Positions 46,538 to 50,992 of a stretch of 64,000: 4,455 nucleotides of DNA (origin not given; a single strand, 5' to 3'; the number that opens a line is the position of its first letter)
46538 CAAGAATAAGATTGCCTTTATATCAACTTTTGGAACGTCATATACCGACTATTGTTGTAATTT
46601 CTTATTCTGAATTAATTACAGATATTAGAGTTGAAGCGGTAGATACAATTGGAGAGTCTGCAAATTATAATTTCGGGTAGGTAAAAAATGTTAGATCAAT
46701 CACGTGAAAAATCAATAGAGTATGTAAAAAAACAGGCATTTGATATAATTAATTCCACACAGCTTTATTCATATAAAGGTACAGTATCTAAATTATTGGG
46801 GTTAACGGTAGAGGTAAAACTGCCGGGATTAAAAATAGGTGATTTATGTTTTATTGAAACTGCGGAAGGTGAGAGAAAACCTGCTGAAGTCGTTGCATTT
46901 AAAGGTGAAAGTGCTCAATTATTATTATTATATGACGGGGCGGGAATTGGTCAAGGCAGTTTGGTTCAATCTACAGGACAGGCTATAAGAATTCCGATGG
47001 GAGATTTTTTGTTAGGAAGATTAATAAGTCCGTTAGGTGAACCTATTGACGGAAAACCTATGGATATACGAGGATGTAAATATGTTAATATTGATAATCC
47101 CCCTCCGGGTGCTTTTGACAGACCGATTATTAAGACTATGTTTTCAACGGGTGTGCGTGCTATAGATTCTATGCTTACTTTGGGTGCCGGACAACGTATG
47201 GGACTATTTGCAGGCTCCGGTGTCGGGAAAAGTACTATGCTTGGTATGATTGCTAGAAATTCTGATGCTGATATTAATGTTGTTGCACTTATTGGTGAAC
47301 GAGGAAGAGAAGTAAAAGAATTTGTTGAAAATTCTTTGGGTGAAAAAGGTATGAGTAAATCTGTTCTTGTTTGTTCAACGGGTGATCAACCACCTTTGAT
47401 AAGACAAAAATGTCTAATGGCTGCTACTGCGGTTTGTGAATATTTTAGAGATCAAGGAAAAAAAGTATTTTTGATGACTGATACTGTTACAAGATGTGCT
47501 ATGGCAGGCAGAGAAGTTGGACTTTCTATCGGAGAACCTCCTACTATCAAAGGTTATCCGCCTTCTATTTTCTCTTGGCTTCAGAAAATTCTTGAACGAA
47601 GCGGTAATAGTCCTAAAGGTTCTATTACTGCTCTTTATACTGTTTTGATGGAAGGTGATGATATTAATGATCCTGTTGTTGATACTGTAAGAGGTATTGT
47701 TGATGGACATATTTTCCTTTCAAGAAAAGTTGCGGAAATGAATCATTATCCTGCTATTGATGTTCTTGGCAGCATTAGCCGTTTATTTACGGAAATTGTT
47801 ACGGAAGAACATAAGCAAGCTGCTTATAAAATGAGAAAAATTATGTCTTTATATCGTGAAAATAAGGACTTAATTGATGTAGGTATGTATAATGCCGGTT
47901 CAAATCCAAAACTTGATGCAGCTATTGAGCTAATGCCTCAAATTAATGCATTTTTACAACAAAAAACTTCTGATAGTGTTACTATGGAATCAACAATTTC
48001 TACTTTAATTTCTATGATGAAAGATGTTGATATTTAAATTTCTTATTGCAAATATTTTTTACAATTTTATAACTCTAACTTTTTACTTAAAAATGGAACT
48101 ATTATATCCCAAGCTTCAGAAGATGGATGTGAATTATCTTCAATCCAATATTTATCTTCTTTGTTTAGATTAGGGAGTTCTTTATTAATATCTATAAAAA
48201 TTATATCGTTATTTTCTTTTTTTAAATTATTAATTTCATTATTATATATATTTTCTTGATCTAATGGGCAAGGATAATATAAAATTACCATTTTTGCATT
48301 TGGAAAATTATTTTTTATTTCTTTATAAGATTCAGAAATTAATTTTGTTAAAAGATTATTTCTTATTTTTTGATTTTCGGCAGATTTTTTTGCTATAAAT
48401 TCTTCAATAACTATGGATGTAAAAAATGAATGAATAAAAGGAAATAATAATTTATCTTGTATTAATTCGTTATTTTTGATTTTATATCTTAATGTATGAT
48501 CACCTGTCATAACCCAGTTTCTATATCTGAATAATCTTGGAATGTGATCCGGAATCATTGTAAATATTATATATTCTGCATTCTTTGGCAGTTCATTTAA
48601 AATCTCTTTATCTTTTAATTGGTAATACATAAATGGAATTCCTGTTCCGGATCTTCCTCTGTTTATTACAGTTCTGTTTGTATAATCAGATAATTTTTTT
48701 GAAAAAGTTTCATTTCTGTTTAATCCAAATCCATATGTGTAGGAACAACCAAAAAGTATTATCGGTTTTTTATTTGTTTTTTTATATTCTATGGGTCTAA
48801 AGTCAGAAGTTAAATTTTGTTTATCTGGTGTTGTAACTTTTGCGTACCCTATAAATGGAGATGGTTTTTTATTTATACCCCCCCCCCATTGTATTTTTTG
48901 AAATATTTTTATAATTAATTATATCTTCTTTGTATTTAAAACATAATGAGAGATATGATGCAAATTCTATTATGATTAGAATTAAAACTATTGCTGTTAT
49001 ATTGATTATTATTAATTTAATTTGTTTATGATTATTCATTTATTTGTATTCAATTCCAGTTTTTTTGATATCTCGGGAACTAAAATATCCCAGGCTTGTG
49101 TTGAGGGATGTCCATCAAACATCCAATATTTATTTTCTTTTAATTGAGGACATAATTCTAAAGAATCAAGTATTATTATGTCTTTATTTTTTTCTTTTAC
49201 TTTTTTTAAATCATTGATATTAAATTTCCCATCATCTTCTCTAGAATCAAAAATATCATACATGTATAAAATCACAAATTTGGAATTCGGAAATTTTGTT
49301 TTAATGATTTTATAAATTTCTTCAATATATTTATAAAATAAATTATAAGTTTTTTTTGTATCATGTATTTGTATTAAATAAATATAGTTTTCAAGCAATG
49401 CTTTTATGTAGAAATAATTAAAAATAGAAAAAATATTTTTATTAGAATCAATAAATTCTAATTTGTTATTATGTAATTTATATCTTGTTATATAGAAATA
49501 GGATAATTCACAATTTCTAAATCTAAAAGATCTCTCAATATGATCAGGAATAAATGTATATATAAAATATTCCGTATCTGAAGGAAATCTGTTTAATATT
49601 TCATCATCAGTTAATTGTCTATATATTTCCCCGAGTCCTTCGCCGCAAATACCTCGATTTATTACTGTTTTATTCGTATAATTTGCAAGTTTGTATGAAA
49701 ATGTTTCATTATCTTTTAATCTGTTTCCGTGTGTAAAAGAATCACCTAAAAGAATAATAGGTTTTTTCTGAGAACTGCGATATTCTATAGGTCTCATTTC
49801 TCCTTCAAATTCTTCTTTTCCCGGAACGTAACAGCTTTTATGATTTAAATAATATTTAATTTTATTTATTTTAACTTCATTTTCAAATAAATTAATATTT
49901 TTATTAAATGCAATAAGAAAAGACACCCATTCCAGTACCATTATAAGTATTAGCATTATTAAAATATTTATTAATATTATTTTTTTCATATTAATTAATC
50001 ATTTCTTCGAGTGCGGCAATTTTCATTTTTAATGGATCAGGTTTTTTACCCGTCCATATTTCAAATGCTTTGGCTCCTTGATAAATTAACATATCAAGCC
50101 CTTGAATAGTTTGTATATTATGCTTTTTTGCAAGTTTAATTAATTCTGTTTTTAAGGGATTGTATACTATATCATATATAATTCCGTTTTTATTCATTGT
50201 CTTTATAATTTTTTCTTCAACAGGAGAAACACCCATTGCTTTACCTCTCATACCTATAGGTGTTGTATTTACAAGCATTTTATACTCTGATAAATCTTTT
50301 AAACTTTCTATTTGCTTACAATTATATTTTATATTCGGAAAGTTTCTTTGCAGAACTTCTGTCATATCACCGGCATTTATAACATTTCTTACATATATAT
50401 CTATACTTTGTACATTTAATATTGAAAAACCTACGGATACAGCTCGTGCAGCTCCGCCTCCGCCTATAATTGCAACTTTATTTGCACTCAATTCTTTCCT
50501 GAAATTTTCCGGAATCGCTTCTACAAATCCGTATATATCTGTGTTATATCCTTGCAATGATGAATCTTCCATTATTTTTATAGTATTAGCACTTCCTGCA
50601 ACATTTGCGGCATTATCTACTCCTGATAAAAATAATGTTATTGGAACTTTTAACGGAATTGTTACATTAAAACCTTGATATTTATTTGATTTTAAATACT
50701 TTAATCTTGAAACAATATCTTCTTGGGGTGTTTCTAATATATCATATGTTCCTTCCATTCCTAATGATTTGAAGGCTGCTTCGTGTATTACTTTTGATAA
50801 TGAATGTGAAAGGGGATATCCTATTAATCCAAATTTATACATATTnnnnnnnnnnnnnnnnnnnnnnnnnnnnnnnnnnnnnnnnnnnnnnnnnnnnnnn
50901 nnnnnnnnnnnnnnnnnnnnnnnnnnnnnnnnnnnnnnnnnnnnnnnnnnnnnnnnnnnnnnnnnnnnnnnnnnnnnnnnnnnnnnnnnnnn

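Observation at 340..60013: Dispersed G+C-rich modular intergenic repeat family (at least 17 copies or fragments in 64 kb)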

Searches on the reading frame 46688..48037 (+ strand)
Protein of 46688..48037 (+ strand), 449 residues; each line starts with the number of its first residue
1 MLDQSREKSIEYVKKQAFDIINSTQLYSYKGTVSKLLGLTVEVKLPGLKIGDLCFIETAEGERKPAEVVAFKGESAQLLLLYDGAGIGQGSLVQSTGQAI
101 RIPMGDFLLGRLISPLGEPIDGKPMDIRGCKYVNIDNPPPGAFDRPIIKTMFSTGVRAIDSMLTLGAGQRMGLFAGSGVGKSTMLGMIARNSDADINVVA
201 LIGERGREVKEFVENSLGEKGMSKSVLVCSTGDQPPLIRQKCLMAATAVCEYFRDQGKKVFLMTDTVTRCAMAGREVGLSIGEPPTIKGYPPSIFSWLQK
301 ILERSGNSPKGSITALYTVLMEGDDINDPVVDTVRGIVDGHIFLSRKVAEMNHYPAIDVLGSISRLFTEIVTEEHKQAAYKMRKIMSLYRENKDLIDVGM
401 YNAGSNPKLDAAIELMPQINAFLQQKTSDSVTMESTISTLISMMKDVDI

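Call 74: search_protein_families(library=pfam, proteins=[window:46688-48037:+], max_evalue=0.00001)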
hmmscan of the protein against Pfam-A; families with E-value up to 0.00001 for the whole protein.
window:46688-48037:+ (449 aa): 2 families
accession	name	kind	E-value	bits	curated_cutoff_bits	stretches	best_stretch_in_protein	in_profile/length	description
PF00006.31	ATP-synt_ab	-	2.9e-82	275.9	29.5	1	155-364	1-213/213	ATP synthase alpha/beta family, nucleotide-binding domain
PF18269.6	T3SS_ATPase_C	-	8.5e-28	96.5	22.7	1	371-440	1-70/72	T3SS EscN ATPase C-terminal domain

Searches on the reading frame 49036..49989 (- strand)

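Call 43: search_protein_families(library=pfam, proteins=[window:49036-49989:-], max_evalue=0.001)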
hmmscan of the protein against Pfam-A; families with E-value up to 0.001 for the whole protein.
window:49036-49989:- (317 aa): 1 family
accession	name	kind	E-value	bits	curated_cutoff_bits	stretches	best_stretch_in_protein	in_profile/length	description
PF13472.12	Lipase_GDSL_2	-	0.0004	21.4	32.9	0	80-127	1-56/178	GDSL-like Lipase/Acylhydrolase family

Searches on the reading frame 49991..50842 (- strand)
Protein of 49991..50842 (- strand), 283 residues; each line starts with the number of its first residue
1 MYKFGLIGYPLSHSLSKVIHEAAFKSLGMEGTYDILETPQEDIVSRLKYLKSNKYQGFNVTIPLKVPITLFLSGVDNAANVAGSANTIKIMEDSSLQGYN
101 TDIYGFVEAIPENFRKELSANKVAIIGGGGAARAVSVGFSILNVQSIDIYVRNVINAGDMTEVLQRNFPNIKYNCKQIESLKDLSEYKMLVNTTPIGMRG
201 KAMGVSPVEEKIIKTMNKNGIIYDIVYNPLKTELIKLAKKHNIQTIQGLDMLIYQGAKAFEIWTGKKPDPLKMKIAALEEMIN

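Call 74: search_protein_families(library=pfam, proteins=[window:49991-50842:-], max_evalue=0.00001)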
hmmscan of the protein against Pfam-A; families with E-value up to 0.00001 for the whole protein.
window:49991-50842:- (283 aa): 2 families
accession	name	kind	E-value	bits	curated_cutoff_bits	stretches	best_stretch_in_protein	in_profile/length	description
PF08501.16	Shikimate_dh_N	-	8.2e-22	77.7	27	1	6-88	1-83/83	Shikimate dehydrogenase substrate binding domain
PF18317.6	SDH_C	-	6.1e-12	45.5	25.8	1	248-274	1-27/31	Shikimate 5'-dehydrogenase C-terminal domain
